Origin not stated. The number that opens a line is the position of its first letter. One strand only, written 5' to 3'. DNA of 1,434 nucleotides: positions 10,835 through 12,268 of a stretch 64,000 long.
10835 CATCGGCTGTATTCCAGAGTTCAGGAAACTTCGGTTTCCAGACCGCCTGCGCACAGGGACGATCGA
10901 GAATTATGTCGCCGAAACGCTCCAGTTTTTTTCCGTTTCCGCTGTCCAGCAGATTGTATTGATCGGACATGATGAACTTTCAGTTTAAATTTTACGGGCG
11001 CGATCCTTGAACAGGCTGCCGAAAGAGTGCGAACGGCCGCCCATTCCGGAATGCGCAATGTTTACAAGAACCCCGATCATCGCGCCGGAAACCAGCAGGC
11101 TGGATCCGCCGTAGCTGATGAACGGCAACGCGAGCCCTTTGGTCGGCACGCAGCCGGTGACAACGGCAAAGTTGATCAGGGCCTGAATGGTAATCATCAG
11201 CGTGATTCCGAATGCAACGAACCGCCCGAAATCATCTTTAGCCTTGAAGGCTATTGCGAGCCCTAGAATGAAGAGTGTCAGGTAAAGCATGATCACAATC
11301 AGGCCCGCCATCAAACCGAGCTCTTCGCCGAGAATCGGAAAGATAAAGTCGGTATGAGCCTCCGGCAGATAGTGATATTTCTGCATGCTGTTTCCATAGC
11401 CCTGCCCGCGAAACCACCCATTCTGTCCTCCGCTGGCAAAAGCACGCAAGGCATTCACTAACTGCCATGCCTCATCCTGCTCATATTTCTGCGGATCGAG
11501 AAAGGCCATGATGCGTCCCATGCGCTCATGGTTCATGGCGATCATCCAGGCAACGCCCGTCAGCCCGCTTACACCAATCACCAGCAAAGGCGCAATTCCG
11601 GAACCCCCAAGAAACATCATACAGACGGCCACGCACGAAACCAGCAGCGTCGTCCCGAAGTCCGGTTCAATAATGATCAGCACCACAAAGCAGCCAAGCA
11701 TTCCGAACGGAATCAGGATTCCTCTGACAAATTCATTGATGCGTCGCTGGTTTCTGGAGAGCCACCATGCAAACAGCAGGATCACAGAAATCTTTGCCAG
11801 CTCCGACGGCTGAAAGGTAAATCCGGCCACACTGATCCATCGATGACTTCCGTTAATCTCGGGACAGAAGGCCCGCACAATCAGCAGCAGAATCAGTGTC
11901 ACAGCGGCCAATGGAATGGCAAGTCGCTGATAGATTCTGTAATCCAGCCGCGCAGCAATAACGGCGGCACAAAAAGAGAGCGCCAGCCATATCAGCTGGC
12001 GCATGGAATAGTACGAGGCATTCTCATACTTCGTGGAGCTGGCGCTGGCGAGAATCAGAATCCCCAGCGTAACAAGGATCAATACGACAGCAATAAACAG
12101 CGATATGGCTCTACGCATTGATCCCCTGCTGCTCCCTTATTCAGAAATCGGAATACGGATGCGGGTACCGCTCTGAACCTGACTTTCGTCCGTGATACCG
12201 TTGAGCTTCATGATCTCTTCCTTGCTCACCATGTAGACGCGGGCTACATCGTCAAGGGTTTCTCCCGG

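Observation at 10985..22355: Atypical dcw cluster: a LysM lipoprotein is inserted between murD and ftsW, and the cluster ends after ftsW with no murG/murC/ddl/ftsQAZ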

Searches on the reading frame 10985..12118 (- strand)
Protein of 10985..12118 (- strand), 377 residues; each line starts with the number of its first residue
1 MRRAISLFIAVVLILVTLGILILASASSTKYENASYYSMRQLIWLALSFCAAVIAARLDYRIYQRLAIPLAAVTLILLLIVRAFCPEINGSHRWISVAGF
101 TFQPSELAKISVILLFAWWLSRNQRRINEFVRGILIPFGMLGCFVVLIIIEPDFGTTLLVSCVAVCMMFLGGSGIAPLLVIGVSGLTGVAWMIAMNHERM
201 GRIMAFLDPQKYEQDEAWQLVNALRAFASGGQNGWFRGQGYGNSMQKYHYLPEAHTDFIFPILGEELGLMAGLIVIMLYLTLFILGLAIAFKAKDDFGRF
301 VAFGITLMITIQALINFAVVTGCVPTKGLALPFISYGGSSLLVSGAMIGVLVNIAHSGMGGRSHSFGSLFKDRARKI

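Call 3: search_protein_families(library=pfam, proteins=[window:10985-12118:-])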
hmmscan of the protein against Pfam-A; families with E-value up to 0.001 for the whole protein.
window:10985-12118:- (377 aa): 1 family
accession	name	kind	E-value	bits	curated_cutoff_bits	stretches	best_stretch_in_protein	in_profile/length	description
PF01098.24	FTSW_RODA_SPOVE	-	7.5e-99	331.5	26.4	1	7-357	3-353/356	Cell cycle protein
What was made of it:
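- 10985..12118 (-): ftsW, the SEDS septal peptidoglycan polymerase. It starts 18 nt after the LysM stop codon. PF01098, E 7.5e-99 (call 3).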

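Call 41: search_protein_families(library=ncbifam, proteins=[window:10985-12118:-], max_evalue=0.01)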
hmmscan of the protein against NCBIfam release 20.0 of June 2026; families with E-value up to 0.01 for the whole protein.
window:10985-12118:- (377 aa): 6 families
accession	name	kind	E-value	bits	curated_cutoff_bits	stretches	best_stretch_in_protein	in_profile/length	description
TIGR02614.1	ftsW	equivalog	1.6e-104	349.8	337.5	1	7-356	3-355/357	putative lipid II flippase FtsW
TIGR02615.1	spoVE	exception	4.8e-87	292.7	448.8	1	8-355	4-353/354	stage V sporulation protein E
TIGR02210.1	rodA_shape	equivalog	2.9e-86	289.8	336.7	1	8-355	4-353/357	rod shape-determining protein RodA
NF008042.0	PRK10774.1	equivalog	9.6e-66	222.4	493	1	9-357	40-391/405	cell division protein FtsW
NF008060.0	PRK10794.1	equivalog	3.7e-53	180.8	590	1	8-355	20-360/370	peptidoglycan glycosyltransferase MrdB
NF037961.1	RodA_shape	subfamily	1.7e-45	156.1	150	2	211-353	267-406/415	rod shape-determining protein RodA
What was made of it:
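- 10985..12118 (-): TIGR02614 scores 349.8 bits against a cutoff of 337.5 (call 41).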

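Call 58: find_related_loci(query=window:10985-12118:-, collection=metagenome_contigs, flank=6000)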
Query window:10985-12118:- (377 aa) in metagenome_contigs; peptide patterns used: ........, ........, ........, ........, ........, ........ (x = any residue, [..] = any of these).
68 stretches matched a pattern; 1 encode a relative of the query (tblastn E <= 1e-3); 1 distinct loci.
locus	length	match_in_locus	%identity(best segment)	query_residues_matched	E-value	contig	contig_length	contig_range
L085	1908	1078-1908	82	1-276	5e-159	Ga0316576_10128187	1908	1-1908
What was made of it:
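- Tried and rejected: Metagenome scan with the single FtsW protein (call 58).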

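Call 59: find_homologous_proteins(query=window:10985-12118:-, max_evalue=1e-20)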
Query window:10985-12118:- (377 aa): 7784 proteins with E <= 1e-20 among 8000 candidates; the best 120 are listed.
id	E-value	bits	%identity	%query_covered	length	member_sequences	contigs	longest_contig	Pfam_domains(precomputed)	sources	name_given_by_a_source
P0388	1.4e-242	822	100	100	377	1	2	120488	PF01098.25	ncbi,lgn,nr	ncbi:MAG: putative lipid II flippase FtsW [Pontiellaceae bacterium]|nr:putative lipid II flippase Ft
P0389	2.0e-200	683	82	100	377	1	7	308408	PF01098.25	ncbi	-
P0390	4.2e-199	679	81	100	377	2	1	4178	PF01098.25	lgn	-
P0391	5.5e-197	672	79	100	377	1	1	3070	PF01098.25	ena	-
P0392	1.5e-196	671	81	100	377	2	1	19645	PF01098.25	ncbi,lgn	-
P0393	1.1e-195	668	80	100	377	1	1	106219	PF01098.25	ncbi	-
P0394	2.3e-194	663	78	100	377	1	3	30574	PF01098.25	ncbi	-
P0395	3.5e-194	663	79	100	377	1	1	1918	PF01098.25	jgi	-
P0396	3.2e-193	660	79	100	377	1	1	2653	PF01098.25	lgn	-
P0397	8.8e-193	658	79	100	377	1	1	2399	PF01098.25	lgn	-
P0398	7.1e-191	652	78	100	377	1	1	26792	PF01098.25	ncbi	-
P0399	8.1e-191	652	79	100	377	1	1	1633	PF01098.25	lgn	-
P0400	8.1e-190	648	76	100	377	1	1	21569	PF01098.25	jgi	jgi:cell division protein FtsW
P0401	2.0e-186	637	77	94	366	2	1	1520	PF01098.25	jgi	jgi:cell division protein FtsW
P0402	7.8e-177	606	72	100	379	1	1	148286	PF01098.25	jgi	jgi:cell division protein FtsW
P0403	5.3e-176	603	74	100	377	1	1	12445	PF01098.25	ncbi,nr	ncbi:MAG: putative lipid II flippase FtsW [Pontiellaceae bacterium]|nr:putative lipid II flippase Ft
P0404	6.0e-175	600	73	100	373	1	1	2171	PF01098.25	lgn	-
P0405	2.0e-174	598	74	100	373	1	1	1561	PF01098.25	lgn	-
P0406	5.7e-174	596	71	100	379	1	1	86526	PF01098.25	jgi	jgi:cell division protein FtsW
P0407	7.0e-173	593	76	90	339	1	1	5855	PF01098.25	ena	-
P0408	1.8e-172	591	71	100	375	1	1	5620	PF01098.25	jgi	jgi:cell division protein FtsW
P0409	3.6e-172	590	71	100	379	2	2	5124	PF01098.25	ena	-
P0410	2.3e-170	584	70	100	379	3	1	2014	PF01098.25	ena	-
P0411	4.9e-170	583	71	100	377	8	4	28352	PF01098.25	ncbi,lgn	-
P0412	7.9e-170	583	72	100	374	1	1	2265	PF01098.25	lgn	-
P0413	1.3e-169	582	69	100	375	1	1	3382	PF01098.25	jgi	-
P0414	1.5e-169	582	71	100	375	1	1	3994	PF01098.25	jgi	jgi:cell division protein FtsW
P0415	1.9e-169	581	71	100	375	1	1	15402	PF01098.25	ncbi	-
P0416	2.2e-169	581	71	100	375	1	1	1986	PF01098.25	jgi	jgi:cell division protein FtsW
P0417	2.3e-169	581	69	100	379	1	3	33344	PF01098.25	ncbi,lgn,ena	ncbi:MAG: putative lipid II flippase FtsW [Pontiella sp.]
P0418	5.2e-169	580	70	100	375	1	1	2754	PF01098.25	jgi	jgi:cell division protein FtsW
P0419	6.9e-169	580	68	100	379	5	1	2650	PF01098.25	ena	-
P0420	2.0e-168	578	71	100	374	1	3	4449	PF01098.25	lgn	-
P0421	2.3e-168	578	70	100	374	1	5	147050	PF01098.25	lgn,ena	-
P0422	2.8e-168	578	69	100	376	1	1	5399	PF01098.25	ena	-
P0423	3.8e-168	577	69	100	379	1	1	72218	PF01098.25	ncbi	-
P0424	5.7e-168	577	70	100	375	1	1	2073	PF01098.25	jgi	-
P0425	6.7e-168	576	68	100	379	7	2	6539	PF01098.25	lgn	-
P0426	7.4e-168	576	70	100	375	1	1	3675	PF01098.25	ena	-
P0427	8.3e-168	576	70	100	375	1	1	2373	PF01098.25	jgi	jgi:cell division protein FtsW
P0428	2.0e-167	575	70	100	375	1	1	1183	PF01098.25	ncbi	-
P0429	2.4e-167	575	68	100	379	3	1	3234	PF01098.25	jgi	jgi:cell division protein FtsW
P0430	4.4e-167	574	69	100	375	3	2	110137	PF01098.25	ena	-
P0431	8.0e-167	573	68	100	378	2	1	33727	PF01098.25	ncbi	-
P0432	8.1e-167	573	69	100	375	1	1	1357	PF01098.25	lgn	-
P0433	1.9e-166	572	69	100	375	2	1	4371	PF01098.25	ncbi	-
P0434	1.9e-166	572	69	100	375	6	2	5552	PF01098.25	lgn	-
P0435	3.6e-166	571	70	100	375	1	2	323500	PF01098.25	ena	-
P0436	6.3e-166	570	69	100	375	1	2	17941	PF01098.25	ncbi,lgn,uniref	ncbi:putative lipid II flippase FtsW [Pontiella sp.]|uniref:putative lipid II flippase FtsW n=1 Tax=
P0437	7.9e-166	570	68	100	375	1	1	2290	PF01098.25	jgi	-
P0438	8.5e-166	569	69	100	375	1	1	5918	PF01098.25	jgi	jgi:cell division protein FtsW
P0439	2.3e-165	568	69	100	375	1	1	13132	PF01098.25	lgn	-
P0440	3.5e-165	567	68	100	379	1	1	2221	PF01098.25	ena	-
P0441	3.7e-165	567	69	100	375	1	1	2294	PF01098.25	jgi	jgi:cell division protein FtsW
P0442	3.8e-165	567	70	100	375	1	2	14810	PF01098.25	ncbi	-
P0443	5.3e-165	567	70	100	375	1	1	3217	PF01098.25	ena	-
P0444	5.7e-165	567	69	100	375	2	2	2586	PF01098.25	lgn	-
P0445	5.9e-165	567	69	100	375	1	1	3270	PF01098.25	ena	-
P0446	6.3e-165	567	67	100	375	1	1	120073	PF01098.25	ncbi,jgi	-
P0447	6.6e-165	567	70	100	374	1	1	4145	PF01098.25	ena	-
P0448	7.4e-165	566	69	100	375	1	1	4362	PF01098.25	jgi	jgi:cell division protein FtsW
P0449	1.3e-164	566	68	100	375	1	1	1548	PF01098.25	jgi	jgi:cell division protein FtsW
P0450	1.5e-164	565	69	100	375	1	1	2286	PF01098.25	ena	-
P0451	2.0e-164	565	69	100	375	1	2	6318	PF01098.25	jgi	-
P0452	3.1e-164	564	68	100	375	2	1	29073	PF01098.25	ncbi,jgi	-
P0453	3.1e-164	564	69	100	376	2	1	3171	PF01098.25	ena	-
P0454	3.5e-164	564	67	100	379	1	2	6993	PF01098.25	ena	-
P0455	4.4e-164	564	68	100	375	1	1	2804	PF01098.25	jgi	jgi:cell division protein FtsW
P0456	5.4e-164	564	69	100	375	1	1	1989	PF01098.25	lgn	-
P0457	5.7e-164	563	69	100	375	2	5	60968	PF01098.25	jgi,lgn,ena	-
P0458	6.8e-164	563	69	100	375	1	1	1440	PF01098.25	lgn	-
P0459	7.4e-164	563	68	100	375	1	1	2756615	PF01098.25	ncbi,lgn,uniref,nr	ncbi:putative lipid II flippase FtsW [Pontiella sulfatireligans]|uniref:Probable peptidoglycan glyco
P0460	7.7e-164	563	68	100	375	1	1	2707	PF01098.25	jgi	jgi:cell division protein FtsW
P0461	8.8e-164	563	69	100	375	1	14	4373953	PF01098.25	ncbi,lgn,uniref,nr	ncbi:putative peptidoglycan glycosyltransferase FtsW [Pontiella desulfatans]|uniref:Probable peptido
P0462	9.1e-164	563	68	100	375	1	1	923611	PF01098.25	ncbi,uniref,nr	ncbi:putative lipid II flippase FtsW [Pontiella agarivorans]|uniref:Probable peptidoglycan glycosylt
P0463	9.8e-164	563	68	100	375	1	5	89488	PF01098.25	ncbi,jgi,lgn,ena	-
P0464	1.0e-163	563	70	100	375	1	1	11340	PF01098.25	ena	-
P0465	1.6e-163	562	70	100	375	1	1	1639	PF01098.25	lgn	-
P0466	1.8e-163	562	68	100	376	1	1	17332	PF01098.25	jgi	-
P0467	1.9e-163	562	69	100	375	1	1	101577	PF01098.25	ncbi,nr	ncbi:putative lipid II flippase FtsW [Pontiellaceae bacterium B12219]|nr:putative lipid II flippase 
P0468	2.3e-163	561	69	100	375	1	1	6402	PF01098.25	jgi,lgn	-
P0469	2.9e-163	561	66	100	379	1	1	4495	PF01098.25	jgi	-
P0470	3.0e-163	561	68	100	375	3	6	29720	PF01098.25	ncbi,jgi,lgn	jgi:cell division protein FtsW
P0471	3.0e-163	561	68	100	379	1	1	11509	PF01098.25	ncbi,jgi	-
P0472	4.6e-163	560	69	100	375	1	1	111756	PF01098.25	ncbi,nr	ncbi:putative lipid II flippase FtsW [Pontiellaceae bacterium B12227]|nr:putative lipid II flippase 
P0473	4.7e-163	560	68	100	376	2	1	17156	PF01098.25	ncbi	-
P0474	4.9e-163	560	67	100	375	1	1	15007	PF01098.25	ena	-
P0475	5.3e-163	560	68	100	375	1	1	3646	PF01098.25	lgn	-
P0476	6.7e-163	560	69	100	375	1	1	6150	PF01098.25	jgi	jgi:cell division protein FtsW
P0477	7.0e-163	560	68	100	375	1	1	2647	PF01098.25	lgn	-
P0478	7.3e-163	560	69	98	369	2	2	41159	PF01098.25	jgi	jgi:cell division protein FtsW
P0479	7.4e-163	560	69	100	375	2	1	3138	PF01098.25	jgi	jgi:cell division protein FtsW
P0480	7.7e-163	560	68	100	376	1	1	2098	PF01098.25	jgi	-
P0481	8.2e-163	560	68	100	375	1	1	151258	PF01098.25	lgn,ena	-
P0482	8.8e-163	560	68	100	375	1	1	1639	PF01098.25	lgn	-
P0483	1.2e-162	559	69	100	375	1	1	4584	PF01098.25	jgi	jgi:cell division protein FtsW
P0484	1.5e-162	559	68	100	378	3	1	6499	PF01098.25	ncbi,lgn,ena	-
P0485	1.9e-162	558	68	100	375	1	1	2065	PF01098.25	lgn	-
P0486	3.7e-162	557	66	100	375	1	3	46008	PF01098.25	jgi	-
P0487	4.0e-162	557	66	100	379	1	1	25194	PF01098.25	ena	-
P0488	5.8e-162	557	68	100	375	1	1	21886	PF01098.25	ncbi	ncbi:MAG: putative lipid II flippase FtsW [Verrucomicrobiota bacterium]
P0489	6.7e-162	557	68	100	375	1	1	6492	PF01098.25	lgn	-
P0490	7.5e-162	556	69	100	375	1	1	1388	PF01098.25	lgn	-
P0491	8.5e-162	556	68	100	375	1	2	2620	PF01098.25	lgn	-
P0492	9.3e-162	556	68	100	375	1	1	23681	PF01098.25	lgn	-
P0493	9.5e-162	556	69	100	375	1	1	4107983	PF01098.25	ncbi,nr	ncbi:putative lipid II flippase FtsW [Verrucomicrobia bacterium S94]|nr:putative lipid II flippase F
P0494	1.1e-161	556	68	100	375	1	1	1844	PF01098.25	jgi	-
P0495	2.1e-161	555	68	100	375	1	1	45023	PF01098.25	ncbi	ncbi:MAG: putative lipid II flippase FtsW [Pontiella sp.]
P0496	3.5e-161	554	66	100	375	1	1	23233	PF01098.25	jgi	-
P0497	3.7e-161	554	68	100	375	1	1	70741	PF01098.25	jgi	jgi:cell division protein FtsW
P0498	3.9e-161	554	66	100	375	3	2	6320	PF01098.25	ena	-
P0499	4.2e-161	554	66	100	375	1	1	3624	PF01098.25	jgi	-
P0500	4.8e-161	554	68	100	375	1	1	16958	PF01098.25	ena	-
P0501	5.6e-161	554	68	100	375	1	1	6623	PF01098.25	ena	-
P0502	1.0e-160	553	68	100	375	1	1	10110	PF01098.25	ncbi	-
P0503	1.4e-160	552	65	100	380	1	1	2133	PF01098.25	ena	-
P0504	1.5e-160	552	66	100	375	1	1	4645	PF01098.25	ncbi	-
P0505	1.9e-160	552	66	100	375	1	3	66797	PF01098.25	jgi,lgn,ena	-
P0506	2.7e-160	551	68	100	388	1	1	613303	PF01098.25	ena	-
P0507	2.9e-160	551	68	100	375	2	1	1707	PF01098.25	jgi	-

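Call 60: find_encoding_contigs(protein=P0493, flank=10000, max_places=1)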
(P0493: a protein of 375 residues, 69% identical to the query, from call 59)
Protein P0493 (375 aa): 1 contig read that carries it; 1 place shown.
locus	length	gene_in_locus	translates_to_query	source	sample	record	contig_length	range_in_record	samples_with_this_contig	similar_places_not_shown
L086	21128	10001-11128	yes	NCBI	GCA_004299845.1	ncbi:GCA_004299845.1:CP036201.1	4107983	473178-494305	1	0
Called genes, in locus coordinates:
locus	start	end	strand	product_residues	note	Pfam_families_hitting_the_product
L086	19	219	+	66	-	-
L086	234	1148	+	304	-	PF01795:Methyltransf_5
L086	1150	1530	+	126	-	-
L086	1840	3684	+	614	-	PF03717:PBP_dimer, PF21922:PBP_dimer_2 (faint), PF00905:Transpeptidase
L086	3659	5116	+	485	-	PF01225:Mur_ligase, PF08245:Mur_ligase_M, PF02875:Mur_ligase_C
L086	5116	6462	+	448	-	PF01225:Mur_ligase (weak), PF08245:Mur_ligase_M, PF02875:Mur_ligase_C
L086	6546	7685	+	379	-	PF00953:Glycos_transf_4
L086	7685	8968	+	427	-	PF08245:Mur_ligase_M, PF02875:Mur_ligase_C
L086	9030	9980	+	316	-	PF01476:LysM, PF23473:LysM3_LYK4_5 (faint), PF01476:LysM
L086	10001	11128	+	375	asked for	PF01098:FTSW_RODA_SPOVE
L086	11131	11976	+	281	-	PF10672:Methyltrans_SAM, PF03602:Cons_hypoth95 (weak)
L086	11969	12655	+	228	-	PF00849:PseudoU_synth_2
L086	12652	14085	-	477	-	PF01938:TRAM, PF05958:tRNA_U5-meth_tr, PF01170:UPF0020 (faint), PF03602:Cons_hypoth95 (weak), PF13847:Methyltransf_31, PF13649:Methyltransf_25 (weak)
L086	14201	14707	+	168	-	PF14512:TM1586_NiRdase (faint), PF00881:Nitroreductase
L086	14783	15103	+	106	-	PF00085:Thioredoxin, PF08534:Redoxin (weak), PF14595:Thioredoxin_9 (weak), PF13098:Thioredoxin_2 (weak), PF13905:Thioredoxin_8 (faint)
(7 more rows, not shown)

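Call 61: find_encoding_contigs(protein=P0462, flank=10000, max_places=1)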
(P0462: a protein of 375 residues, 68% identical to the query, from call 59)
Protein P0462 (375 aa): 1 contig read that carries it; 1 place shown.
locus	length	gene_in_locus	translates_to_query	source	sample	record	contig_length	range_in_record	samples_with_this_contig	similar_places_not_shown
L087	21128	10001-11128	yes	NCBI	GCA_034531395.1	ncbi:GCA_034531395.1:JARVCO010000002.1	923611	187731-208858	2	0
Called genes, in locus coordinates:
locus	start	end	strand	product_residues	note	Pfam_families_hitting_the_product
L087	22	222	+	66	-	-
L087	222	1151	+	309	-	PF01795:Methyltransf_5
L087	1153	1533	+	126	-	-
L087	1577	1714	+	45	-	-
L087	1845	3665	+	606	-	PF03717:PBP_dimer, PF21922:PBP_dimer_2 (faint), PF00905:Transpeptidase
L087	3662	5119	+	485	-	PF01225:Mur_ligase, PF08245:Mur_ligase_M, PF02875:Mur_ligase_C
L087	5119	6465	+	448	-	PF01225:Mur_ligase (weak), PF08245:Mur_ligase_M, PF02875:Mur_ligase_C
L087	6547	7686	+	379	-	PF00953:Glycos_transf_4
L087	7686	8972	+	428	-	PF08245:Mur_ligase_M, PF02875:Mur_ligase_C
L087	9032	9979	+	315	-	PF23472:LysM2_CERK1_LYK3_4_5 (faint), PF01476:LysM, PF23473:LysM3_LYK4_5 (faint), PF01476:LysM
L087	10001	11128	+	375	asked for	PF01098:FTSW_RODA_SPOVE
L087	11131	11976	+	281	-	PF10672:Methyltrans_SAM, PF03602:Cons_hypoth95 (weak)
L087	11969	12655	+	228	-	PF00849:PseudoU_synth_2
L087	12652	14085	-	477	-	PF01938:TRAM, PF05958:tRNA_U5-meth_tr, PF01170:UPF0020 (faint), PF03602:Cons_hypoth95 (weak), PF13847:Methyltransf_31, PF13649:Methyltransf_25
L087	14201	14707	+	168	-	PF14512:TM1586_NiRdase (faint), PF00881:Nitroreductase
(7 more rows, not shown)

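Call 62: find_encoding_contigs(protein=P0402, flank=10000, max_places=1)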
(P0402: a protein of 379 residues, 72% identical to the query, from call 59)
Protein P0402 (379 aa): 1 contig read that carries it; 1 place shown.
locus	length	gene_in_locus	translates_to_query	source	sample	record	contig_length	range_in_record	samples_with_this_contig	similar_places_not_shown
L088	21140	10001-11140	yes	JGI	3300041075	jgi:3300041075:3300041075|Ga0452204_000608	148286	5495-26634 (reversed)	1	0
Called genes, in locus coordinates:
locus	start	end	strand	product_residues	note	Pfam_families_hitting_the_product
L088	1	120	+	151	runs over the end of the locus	PF02381:MraZ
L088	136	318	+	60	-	-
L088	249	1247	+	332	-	PF01795:Methyltransf_5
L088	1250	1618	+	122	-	-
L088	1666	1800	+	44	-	-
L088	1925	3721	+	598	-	PF03717:PBP_dimer, PF00905:Transpeptidase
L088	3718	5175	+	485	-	PF01225:Mur_ligase, PF08245:Mur_ligase_M, PF02875:Mur_ligase_C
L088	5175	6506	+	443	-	PF01225:Mur_ligase (weak), PF08245:Mur_ligase_M, PF02875:Mur_ligase_C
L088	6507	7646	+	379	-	PF00953:Glycos_transf_4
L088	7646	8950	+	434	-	PF08245:Mur_ligase_M, PF02875:Mur_ligase_C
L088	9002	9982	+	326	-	PF23472:LysM2_CERK1_LYK3_4_5 (faint), PF01476:LysM, PF23446:LysM1_NFP_LYK (faint), PF23473:LysM3_LYK4_5 (faint), PF23577:LysM_RLK (faint), PF01476:LysM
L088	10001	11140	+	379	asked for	PF01098:FTSW_RODA_SPOVE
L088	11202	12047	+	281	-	PF10672:Methyltrans_SAM, PF03602:Cons_hypoth95 (weak)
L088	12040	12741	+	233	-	PF00849:PseudoU_synth_2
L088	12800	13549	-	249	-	PF02492:cobW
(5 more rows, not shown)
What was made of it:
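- Three loci retrieved through FtsW alone all carry it: strain S94 (4.1-Mb record CP036201.1), Pontiella agarivorans and a 148-kb JGI contig (calls 59-62).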
